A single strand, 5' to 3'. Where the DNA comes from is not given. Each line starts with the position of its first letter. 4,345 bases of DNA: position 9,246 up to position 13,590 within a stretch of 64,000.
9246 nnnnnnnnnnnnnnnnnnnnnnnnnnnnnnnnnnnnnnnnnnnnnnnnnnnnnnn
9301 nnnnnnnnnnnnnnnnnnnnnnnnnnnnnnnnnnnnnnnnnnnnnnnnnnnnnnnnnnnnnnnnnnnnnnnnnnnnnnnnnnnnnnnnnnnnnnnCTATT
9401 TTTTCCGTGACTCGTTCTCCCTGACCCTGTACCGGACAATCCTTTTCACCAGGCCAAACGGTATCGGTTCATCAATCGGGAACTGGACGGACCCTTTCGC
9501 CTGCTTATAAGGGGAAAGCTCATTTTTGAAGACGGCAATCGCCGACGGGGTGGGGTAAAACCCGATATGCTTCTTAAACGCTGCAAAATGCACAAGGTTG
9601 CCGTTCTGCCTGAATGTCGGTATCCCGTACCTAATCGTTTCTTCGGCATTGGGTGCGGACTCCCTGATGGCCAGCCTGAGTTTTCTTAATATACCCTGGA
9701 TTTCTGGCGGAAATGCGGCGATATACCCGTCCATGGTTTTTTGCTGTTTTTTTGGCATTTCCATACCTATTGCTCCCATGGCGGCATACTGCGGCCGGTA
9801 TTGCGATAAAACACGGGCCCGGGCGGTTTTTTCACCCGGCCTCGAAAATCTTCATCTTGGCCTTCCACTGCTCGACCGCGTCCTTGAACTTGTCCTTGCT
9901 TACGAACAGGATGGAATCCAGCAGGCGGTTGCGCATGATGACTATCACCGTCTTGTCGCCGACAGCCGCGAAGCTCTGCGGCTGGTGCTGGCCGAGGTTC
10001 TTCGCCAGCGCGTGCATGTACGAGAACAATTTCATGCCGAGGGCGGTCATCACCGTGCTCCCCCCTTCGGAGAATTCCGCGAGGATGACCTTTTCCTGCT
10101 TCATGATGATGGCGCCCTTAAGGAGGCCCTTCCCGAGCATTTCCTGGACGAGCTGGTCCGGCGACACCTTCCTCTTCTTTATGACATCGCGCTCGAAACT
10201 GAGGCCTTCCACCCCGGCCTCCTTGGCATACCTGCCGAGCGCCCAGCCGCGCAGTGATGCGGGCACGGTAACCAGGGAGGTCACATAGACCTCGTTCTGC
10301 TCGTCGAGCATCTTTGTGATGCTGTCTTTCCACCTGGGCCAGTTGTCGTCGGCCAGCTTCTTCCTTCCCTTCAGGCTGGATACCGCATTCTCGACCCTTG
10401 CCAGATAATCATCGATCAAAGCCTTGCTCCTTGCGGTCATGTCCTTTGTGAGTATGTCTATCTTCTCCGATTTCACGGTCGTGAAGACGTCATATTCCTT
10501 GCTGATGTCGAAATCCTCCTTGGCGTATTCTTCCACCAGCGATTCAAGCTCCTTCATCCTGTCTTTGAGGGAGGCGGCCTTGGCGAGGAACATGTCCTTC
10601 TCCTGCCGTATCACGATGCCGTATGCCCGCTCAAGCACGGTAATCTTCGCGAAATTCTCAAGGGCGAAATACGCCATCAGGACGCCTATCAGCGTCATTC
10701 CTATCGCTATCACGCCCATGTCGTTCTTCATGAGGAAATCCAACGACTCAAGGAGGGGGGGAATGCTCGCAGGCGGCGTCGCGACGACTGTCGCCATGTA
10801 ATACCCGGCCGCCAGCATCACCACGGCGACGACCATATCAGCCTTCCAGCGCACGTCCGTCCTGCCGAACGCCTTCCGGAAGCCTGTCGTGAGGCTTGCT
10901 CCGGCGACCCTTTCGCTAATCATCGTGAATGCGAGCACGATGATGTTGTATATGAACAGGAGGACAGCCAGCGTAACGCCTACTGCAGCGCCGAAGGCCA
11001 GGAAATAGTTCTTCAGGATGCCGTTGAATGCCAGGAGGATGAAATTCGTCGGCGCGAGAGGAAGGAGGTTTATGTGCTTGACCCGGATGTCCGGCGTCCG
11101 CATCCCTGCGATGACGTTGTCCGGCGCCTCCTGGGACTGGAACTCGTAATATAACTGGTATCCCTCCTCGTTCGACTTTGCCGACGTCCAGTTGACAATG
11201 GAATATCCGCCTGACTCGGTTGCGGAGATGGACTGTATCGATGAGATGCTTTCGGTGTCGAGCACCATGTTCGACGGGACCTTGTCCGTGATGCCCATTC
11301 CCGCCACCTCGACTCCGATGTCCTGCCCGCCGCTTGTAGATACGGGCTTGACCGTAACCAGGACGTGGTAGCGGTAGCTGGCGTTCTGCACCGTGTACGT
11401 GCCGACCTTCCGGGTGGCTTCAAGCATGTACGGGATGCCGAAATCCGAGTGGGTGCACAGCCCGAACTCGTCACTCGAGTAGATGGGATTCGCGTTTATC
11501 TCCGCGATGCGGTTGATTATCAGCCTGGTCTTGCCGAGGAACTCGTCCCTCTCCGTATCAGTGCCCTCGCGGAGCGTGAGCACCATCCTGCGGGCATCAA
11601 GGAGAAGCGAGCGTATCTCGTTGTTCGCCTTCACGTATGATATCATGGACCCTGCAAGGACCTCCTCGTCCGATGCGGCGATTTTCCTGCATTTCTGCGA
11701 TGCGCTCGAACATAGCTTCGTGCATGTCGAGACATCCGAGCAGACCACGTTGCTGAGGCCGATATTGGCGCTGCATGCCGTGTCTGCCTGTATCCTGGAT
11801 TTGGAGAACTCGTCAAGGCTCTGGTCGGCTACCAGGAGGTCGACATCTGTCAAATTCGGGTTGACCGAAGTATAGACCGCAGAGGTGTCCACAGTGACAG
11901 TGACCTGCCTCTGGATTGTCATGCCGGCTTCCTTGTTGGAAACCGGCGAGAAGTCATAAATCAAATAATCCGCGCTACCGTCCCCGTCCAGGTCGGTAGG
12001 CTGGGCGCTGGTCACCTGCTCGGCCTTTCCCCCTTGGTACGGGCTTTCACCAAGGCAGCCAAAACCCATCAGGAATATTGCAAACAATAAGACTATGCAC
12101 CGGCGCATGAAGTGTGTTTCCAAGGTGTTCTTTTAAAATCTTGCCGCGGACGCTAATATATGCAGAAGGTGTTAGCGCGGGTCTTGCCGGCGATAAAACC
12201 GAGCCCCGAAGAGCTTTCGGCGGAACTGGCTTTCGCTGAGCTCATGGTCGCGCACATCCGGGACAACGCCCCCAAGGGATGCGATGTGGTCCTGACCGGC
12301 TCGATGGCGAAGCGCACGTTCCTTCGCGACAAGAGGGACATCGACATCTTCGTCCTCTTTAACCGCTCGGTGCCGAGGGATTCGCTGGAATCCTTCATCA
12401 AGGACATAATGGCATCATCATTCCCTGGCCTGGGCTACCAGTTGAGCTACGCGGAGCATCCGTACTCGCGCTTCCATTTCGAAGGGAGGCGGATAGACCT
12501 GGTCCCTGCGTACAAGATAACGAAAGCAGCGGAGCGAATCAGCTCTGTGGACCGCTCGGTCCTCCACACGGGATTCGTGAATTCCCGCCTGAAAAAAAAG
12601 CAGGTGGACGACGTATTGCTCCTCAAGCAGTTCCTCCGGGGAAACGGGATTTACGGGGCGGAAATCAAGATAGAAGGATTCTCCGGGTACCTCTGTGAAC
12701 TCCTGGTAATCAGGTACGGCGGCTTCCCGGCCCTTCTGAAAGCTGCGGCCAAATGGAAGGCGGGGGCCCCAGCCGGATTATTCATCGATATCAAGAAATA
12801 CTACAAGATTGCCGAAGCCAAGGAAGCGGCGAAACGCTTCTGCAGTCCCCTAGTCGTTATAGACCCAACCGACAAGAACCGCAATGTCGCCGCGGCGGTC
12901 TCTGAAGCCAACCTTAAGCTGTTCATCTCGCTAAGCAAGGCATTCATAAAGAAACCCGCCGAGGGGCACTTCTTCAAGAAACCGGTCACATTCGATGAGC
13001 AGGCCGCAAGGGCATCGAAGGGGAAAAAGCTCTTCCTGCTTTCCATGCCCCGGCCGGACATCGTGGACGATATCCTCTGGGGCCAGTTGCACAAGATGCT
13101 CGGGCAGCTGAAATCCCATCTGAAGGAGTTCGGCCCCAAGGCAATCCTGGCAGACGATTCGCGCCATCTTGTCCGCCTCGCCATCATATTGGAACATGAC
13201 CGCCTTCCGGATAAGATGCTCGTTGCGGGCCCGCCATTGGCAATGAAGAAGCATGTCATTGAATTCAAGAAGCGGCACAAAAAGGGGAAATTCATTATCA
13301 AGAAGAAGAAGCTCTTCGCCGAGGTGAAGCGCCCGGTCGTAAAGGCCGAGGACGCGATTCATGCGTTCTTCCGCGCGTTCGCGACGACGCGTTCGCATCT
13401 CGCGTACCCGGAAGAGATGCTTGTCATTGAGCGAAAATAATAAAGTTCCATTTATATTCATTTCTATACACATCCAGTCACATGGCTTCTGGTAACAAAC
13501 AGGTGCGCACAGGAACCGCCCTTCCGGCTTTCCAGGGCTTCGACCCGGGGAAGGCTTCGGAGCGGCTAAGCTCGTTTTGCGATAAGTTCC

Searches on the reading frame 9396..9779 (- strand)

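Call 60: search_protein_families(library=pfam, proteins=[window:9396-9779:-], max_evalue=0.001)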
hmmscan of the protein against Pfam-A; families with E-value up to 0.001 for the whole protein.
window:9396-9779:- (127 aa): 1 family
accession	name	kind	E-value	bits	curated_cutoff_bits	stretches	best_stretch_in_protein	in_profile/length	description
PF08818.16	DUF1801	-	4e-16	59.6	27.2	1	29-119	3-85/85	Domain of unknown function (DU1801)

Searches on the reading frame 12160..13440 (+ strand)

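Call 61: search_protein_families(library=pfam, proteins=[window:12160-13440:+], max_evalue=0.001)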
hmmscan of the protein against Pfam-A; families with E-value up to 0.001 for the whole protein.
window:12160-13440:+ (426 aa): 3 families
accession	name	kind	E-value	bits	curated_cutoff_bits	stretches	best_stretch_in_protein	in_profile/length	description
PF09249.16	tRNA_NucTransf2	-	5.8e-40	136.5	27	1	150-271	1-112/113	tRNA nucleotidyltransferase, second domain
PF21133.2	CAA_C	-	2e-12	47.4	22.2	1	287-402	1-118/144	CCA-adding enzyme, C-terminal domain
PF01909.29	NTP_transf_2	-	7e-09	36.4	21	1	40-135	14-92/93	Nucleotidyltransferase domain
